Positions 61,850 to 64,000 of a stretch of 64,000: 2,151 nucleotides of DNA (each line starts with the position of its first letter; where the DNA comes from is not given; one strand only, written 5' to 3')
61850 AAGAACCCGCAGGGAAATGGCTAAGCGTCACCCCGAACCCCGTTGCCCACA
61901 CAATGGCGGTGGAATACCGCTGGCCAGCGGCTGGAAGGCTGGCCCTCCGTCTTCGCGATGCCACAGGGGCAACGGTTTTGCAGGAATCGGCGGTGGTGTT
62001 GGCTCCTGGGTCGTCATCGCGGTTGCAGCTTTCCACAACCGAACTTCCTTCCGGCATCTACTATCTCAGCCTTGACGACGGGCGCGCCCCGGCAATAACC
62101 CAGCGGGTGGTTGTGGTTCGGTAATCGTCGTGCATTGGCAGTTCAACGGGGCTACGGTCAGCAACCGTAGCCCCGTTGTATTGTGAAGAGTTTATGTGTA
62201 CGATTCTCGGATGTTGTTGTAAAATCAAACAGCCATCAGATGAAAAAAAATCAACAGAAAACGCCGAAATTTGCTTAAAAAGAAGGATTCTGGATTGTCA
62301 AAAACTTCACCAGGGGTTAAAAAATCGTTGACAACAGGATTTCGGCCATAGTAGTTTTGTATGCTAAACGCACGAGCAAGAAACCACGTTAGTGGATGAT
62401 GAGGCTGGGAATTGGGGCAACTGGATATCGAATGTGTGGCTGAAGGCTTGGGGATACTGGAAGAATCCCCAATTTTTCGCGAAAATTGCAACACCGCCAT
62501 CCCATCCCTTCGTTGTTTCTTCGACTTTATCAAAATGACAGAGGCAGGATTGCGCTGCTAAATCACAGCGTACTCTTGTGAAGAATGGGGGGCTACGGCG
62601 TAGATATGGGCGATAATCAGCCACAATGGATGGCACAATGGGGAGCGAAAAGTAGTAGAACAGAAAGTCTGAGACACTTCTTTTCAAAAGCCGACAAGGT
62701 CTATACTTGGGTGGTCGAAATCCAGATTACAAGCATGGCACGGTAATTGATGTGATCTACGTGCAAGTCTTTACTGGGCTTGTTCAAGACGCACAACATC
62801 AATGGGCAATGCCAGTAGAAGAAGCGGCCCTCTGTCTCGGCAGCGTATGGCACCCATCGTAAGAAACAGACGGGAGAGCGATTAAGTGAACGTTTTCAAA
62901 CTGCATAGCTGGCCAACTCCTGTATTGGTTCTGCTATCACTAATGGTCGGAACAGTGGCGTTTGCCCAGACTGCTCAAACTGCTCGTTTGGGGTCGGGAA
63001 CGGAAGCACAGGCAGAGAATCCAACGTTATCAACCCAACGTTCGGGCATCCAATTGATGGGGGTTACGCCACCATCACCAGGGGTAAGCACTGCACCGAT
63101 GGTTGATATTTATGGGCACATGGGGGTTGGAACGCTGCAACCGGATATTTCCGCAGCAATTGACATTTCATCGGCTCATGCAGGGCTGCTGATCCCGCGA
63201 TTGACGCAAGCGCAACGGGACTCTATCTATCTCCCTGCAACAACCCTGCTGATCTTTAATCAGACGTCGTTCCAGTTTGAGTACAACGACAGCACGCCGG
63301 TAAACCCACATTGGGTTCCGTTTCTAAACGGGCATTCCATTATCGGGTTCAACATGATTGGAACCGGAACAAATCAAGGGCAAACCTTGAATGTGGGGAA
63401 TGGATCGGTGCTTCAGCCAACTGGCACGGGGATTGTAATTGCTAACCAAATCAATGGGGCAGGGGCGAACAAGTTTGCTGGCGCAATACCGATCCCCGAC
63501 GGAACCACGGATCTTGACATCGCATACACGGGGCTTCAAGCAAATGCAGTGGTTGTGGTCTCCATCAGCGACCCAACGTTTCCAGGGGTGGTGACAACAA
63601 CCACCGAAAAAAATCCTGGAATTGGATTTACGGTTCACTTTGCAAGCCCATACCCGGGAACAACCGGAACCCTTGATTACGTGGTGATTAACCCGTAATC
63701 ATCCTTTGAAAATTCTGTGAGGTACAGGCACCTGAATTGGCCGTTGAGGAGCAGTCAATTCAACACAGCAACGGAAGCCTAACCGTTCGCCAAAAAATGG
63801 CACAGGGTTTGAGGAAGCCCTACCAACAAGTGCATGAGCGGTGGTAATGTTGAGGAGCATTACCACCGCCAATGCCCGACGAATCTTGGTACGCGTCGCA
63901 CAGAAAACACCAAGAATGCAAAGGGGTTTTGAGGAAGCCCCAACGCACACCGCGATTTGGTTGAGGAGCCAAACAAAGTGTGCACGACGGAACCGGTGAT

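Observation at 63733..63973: Cluster of five hairpins with identical UUGAGGAG (or UUUGAGGAAG) loops: candidate multi-GGA sRNA or anti-SD mimic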

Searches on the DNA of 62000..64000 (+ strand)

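Call 4: search_rna_families(source=window, start=62000, end=64000, threshold=evalue, max_evalue=10, show_alignments=3)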
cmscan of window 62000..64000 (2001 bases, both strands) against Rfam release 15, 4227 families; matches with E-value up to 10: 7.
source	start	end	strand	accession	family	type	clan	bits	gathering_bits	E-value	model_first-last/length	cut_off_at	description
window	63833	63908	-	RF02791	CcsR1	Gene; sRNA;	-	24.9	65.3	0.0024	1-83/83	no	Conserved CCUCCUCCC motif stress-induced RNA 1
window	62135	62187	+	RF04299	MIR814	Gene; miRNA;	-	24.1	90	0.17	15-69/83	no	MIR814 microRNA precursor family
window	62139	62183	+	RF03244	mir-4798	Gene; miRNA;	-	21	75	0.51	1-75/75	no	mir-4798 microRNA precursor family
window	63769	63841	-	RF01844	SmY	Gene; snRNA; splicing;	-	17.2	39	0.94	1-80/80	no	SmY spliceosomal RNA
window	62138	62185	+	RF03806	mir-2007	Gene; miRNA;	-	16.5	100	8.6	1-90/90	no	mir-2007 microRNA precursor family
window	62147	62322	-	RF02503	Atu_C9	Gene; sRNA;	-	13.5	40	0.91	1-192/192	no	Rhizobiales sRNA Atu_C9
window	62103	62182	+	RF02637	EF0408_EF0409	Gene; sRNA;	-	11.9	440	4.1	1-412/412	no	Enterococcus sRNA EF0408_EF0409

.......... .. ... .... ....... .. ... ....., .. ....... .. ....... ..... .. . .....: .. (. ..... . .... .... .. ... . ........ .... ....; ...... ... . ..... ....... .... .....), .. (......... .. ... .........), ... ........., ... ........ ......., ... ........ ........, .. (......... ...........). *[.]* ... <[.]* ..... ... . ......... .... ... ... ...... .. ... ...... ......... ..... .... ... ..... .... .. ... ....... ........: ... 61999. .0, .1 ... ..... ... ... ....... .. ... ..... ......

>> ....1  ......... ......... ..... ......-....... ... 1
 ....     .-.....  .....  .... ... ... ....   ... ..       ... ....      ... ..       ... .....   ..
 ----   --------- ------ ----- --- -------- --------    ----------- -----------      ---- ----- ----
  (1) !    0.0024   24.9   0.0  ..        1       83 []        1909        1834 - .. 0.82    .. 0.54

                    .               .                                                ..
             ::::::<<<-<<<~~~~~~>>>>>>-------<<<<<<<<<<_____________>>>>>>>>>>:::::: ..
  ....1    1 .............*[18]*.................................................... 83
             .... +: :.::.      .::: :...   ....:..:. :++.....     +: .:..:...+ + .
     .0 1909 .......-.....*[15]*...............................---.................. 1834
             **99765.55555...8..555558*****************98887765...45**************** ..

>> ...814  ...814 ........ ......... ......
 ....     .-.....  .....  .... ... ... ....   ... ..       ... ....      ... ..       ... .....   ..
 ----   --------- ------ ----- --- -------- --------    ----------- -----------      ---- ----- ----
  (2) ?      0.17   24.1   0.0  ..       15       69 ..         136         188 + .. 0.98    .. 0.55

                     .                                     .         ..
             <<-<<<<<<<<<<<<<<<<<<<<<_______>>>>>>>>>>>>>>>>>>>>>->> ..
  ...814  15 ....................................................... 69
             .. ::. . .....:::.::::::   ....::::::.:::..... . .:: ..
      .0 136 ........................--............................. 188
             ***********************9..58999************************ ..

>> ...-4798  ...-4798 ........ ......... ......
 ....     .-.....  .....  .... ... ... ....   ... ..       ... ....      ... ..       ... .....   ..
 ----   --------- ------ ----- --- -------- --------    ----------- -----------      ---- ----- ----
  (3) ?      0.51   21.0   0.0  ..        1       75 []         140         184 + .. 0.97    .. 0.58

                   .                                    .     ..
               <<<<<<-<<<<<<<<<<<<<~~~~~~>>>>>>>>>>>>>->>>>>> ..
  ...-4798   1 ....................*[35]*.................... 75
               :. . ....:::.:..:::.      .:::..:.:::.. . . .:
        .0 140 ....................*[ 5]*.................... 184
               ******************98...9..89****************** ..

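Call 43: search_rna_families(source=L001, start=6500, end=8000, threshold=evalue, max_evalue=5)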
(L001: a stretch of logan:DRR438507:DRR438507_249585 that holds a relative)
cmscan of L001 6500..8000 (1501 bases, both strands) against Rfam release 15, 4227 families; matches with E-value up to 5: 4.
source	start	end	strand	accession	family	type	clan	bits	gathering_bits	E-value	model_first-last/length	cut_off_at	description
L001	6690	6765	-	RF02791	CcsR1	Gene; sRNA;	-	24.9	65.3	0.0018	1-83/83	no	Conserved CCUCCUCCC motif stress-induced RNA 1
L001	7786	7833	-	RF03446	mir-2954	Gene; miRNA;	-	18.6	96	1.8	1-63/63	no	mir-2954 microRNA precursor family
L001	7460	7520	+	RF00686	mir-338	Gene; miRNA;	-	17.1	57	4.9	1-69/69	no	mir-338 microRNA precursor family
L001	7452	7485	-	RF01123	sR35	Gene; snRNA; snoRNA; CD-box;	-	13.9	60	1.9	24-57/57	no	Small nucleolar RNA sR35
